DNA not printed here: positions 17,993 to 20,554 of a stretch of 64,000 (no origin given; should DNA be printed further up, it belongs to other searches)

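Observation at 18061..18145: Poly-C(11) tract inside the promoter of the first GH16-like lipoprotein gene: candidate slipped-strand phase-variation switch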

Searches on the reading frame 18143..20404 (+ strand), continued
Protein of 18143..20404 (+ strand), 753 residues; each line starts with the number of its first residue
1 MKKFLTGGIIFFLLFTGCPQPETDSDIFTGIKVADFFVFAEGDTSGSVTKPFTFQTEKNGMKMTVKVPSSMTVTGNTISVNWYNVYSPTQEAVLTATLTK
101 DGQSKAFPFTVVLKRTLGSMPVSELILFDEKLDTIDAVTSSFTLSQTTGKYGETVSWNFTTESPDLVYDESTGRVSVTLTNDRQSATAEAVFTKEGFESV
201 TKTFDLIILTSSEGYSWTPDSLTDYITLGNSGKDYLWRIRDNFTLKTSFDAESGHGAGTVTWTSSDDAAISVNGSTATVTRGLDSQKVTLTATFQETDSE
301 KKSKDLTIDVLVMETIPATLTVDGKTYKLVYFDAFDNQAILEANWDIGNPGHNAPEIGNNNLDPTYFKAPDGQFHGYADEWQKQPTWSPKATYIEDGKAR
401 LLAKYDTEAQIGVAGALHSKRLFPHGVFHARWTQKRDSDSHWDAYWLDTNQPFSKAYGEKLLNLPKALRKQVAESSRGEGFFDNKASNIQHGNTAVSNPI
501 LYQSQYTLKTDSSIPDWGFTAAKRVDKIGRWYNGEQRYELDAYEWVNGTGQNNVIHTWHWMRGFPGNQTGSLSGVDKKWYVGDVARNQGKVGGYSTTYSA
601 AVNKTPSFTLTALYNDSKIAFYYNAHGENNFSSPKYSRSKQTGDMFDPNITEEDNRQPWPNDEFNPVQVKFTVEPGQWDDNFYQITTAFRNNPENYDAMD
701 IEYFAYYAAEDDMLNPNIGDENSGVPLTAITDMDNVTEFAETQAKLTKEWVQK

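Call 39: find_encoding_contigs(protein=P0035, flank=1500, max_places=6)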
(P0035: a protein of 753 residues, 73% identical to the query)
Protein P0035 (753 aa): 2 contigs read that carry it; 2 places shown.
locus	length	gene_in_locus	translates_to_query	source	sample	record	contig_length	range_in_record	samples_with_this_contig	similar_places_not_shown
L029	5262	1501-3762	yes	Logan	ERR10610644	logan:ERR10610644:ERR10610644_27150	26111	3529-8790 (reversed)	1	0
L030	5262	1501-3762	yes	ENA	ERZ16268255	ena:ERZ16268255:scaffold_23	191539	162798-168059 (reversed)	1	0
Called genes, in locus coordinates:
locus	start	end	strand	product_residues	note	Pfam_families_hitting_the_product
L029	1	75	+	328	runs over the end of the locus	PF02779:Transket_pyr, PF02780:Transketolase_C, PF22613:Transketolase_C_1 (weak)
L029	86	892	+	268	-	-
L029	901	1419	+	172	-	PF00903:Glyoxalase, PF12681:Glyoxalase_2 (faint), PF13669:Glyoxalase_4 (weak)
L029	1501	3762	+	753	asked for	PF20578:aBig_2 (weak)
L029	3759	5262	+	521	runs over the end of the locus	PF00884:Sulfatase, PF16347:SGSH_C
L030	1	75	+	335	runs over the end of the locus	PF02779:Transket_pyr, PF02780:Transketolase_C, PF22613:Transketolase_C_1 (weak)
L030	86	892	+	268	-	-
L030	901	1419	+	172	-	PF00903:Glyoxalase, PF12681:Glyoxalase_2 (faint), PF13669:Glyoxalase_4 (weak)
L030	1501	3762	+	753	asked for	PF20578:aBig_2 (weak)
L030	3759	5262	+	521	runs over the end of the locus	PF00884:Sulfatase, PF16347:SGSH_C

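Call 40: find_encoding_contigs(protein=P0058, flank=1500, max_places=8)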
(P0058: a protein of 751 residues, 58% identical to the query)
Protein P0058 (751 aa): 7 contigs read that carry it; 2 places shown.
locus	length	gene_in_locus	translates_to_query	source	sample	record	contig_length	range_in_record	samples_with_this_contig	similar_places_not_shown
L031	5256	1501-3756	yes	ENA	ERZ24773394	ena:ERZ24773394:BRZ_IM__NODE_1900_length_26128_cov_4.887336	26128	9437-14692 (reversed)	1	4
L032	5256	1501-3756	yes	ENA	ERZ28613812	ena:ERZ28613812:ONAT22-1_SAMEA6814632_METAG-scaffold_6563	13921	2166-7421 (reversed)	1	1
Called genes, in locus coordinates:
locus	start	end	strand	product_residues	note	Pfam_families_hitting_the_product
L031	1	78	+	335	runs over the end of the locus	PF02779:Transket_pyr, PF02780:Transketolase_C, PF22613:Transketolase_C_1 (weak)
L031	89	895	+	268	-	-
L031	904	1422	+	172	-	PF00903:Glyoxalase, PF12681:Glyoxalase_2 (faint), PF13669:Glyoxalase_4 (weak)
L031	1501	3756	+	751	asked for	PF20578:aBig_2 (weak)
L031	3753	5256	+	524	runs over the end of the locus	PF00884:Sulfatase, PF16347:SGSH_C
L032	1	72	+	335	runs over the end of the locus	PF02779:Transket_pyr, PF02780:Transketolase_C, PF22613:Transketolase_C_1 (weak)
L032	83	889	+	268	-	-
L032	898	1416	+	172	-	PF00903:Glyoxalase, PF12681:Glyoxalase_2 (faint), PF13669:Glyoxalase_4 (weak)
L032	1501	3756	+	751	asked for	PF20578:aBig_2 (weak)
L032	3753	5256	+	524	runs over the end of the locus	PF00884:Sulfatase, PF16347:SGSH_C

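Call 42: predict_structure(alignment_id=A1)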
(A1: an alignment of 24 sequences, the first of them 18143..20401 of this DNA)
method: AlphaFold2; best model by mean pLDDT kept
length: 753 residues; sequences in the alignment: 24
mean_pLDDT: 64.8   pTM: 0.55
mean pLDDT of the five models: 64.8, 60.6, 56.7, 56.1, 55.4
residues with pLDDT >= 90: 98; 70-90: 267; 50-70: 170; < 50: 218
segments of 3 or more residues with pLDDT < 50: 1-25, 231-233, 345-386, 447-468, 499-538, 557-569, 571-596, 653-655, 676-686, 719-721, 734-753
pLDDT, mean of each block of 10 residues (from residue 1): 33 32 58 90 92 89 85 86 85 90 87 88 79 60 88 92 92 89 90 91 88 69 71 56 87 81 88 86 73 83 81 78 88 68 44 31 38 38 48 78 68 63 77 71 50 36 43 56 58 51 37 33 28 40 54 49 37 38 34 45 62 81 66 76 61 53 57 54 48 77 86 66 64 45 39 27
secondary structure, 60 per line:
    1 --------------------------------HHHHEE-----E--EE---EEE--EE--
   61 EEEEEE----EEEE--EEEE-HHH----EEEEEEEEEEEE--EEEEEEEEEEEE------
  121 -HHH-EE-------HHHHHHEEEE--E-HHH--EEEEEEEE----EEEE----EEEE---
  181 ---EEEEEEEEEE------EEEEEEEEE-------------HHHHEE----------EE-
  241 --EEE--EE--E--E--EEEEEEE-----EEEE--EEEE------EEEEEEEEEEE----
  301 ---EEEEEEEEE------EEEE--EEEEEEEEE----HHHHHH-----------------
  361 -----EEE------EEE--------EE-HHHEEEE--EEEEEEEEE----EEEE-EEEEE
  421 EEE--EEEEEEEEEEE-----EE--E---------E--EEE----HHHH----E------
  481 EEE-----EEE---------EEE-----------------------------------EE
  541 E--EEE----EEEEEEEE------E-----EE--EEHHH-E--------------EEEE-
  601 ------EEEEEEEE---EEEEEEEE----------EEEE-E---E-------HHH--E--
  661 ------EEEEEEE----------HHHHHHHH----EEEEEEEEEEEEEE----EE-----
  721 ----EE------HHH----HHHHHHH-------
elements in order (helices of 4 or more, strands of 3 or more residues): H33-36 E52-54 E61-66 E71-74 E77-80 E89-100 E103-114 H135-140 E141-144 E154-161 E166-169 E174-177 E184-193 E200-208 H222-225 E243-245 E258-264 E270-273 E276-279 E286-296 E304-312 E319-322 E325-333 H338-343 E366-368 E375-377 E392-395 E398-406 E411-414 E416-423 E426-436 E459-461 H466-469 E481-483 E489-491 E501-503 E539-541 E544-546 E551-558 E596-599 E607-614 E618-625 E636-639 E667-673 H684-691 E696-709 H740-746
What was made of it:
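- On Glycoside hydrolase family 16 (identity of the controlled gene): However, the model is poor in this half, with mean pLDDT 64.8 overall and long stretches below 50 in the C-terminal half (call 42).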

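Call 48: fold_search(model_id=the predicted structure, library=pdb)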
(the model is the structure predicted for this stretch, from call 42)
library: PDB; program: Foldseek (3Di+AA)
matches with E <= 10: 1232; with E <= 0.001: 106
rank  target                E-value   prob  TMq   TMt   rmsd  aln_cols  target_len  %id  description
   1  5ocr_A                4.7e-09  1.00  0.24  0.59   9.3       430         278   11  Crystal structure of the kappa-carrageenase zobellia_236 from Zobellia galactanivorans (released 2017-10-18)
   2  5wut_A                2.7e-07  1.00  0.23  0.67   7.4       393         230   12  Crystal structure of laminarinase from Flavobacterium sp. UMI-01 (released 2018-01-03)
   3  6vfw_C                3.9e-07  1.00  0.10  0.15  34.3       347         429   14  Crystal structure of human delta protocadherin 10 EC1-EC4 (released 2020-03-11)
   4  5ho2                  4.1e-07  1.00  0.14  0.14  22.4       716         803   10  Crystal structure of AbnA (open conformation), a GH43 extracellular arabinanase from Geobacillus stearothermophilus (released 2017-02-01)
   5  5w1d                  4.4e-07  1.00  0.10  0.15  32.0       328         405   14  Crystal Structure of Mouse Protocadherin-15 EC4-7 (released 2018-06-06)
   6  4dfs_A                7.8e-07  1.00  0.23  0.62   7.7       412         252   12  Structure of the catalytic domain of an endo-1,3-beta-glucanase (laminarinase) from Thermotoga petrophila RKU-1 (released 2012-03-14)
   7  7amk_B                1.0e-06  0.97  0.09  0.13  32.2       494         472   12  Zebrafish RET Cadherin Like Domains 1 to 4. (released 2021-02-03)
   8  5ho0                  1.2e-06  1.00  0.18  0.17  21.9       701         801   10  Crystal structure of AbnA (closed conformation), a GH43 extracellular arabinanase from Geobacillus stearothermophilus (released 2017-02-01)
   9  7amk_A                1.2e-06  0.99  0.09  0.13  26.3       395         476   10  Zebrafish RET Cadherin Like Domains 1 to 4. (released 2021-02-03)
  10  7ww4                  1.3e-06  1.00  0.23  0.34   6.8       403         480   12  Crystal structure of multidomain beta-1,3(4)-glucanase (released 2023-02-15)
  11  5w4t_A                1.3e-06  1.00  0.09  0.20  32.6       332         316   14  Crystal Structure of Fish Cadherin-23 EC1-3 (released 2018-06-20)
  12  7sz8_A                1.3e-06  1.00  0.10  0.15  31.5       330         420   13  Crystal structure of human CELSR1 EC4-7 (released 2022-12-14)
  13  5ocq_B                1.4e-06  1.00  0.21  0.51   7.7       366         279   10  Crystal structure of the complex of the kappa-carrageenase from Pseudoalteromonas carrageenovora with an oligotetrasac (released 2017-10-18)
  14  5hp6                  1.8e-06  1.00  0.14  0.14  22.1       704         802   10  Structure of AbnA, a GH43 extracellular arabinanase from Geobacillus stearothermophilus (a new conformational state) (released 2017-02-01)
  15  8opr_A                1.9e-06  1.00  0.14  0.16  14.2       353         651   12  Structure of the EA1 surface layer of Bacillus anthracis (released 2023-11-08)
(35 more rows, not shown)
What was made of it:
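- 18143..20404 (+): 753-aa lipoprotein. It has the signal peptide and lipobox ...LFTGC, Ig-like domains, and a C-terminal GH16-like domain with the motif E539-x-D541-x-x-E544. The best fold matches are GH16 enzymes (call 48), although the model confidence is low (call 42).
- On T. pallidum tpr gene family: The fold matches are GH16 enzymes (call 48).
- On Glycoside hydrolase family 16 (identity of the controlled gene): The top Foldseek matches are GH16 enzymes with TM 0.5-0.67 normalised to the target (call 48).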
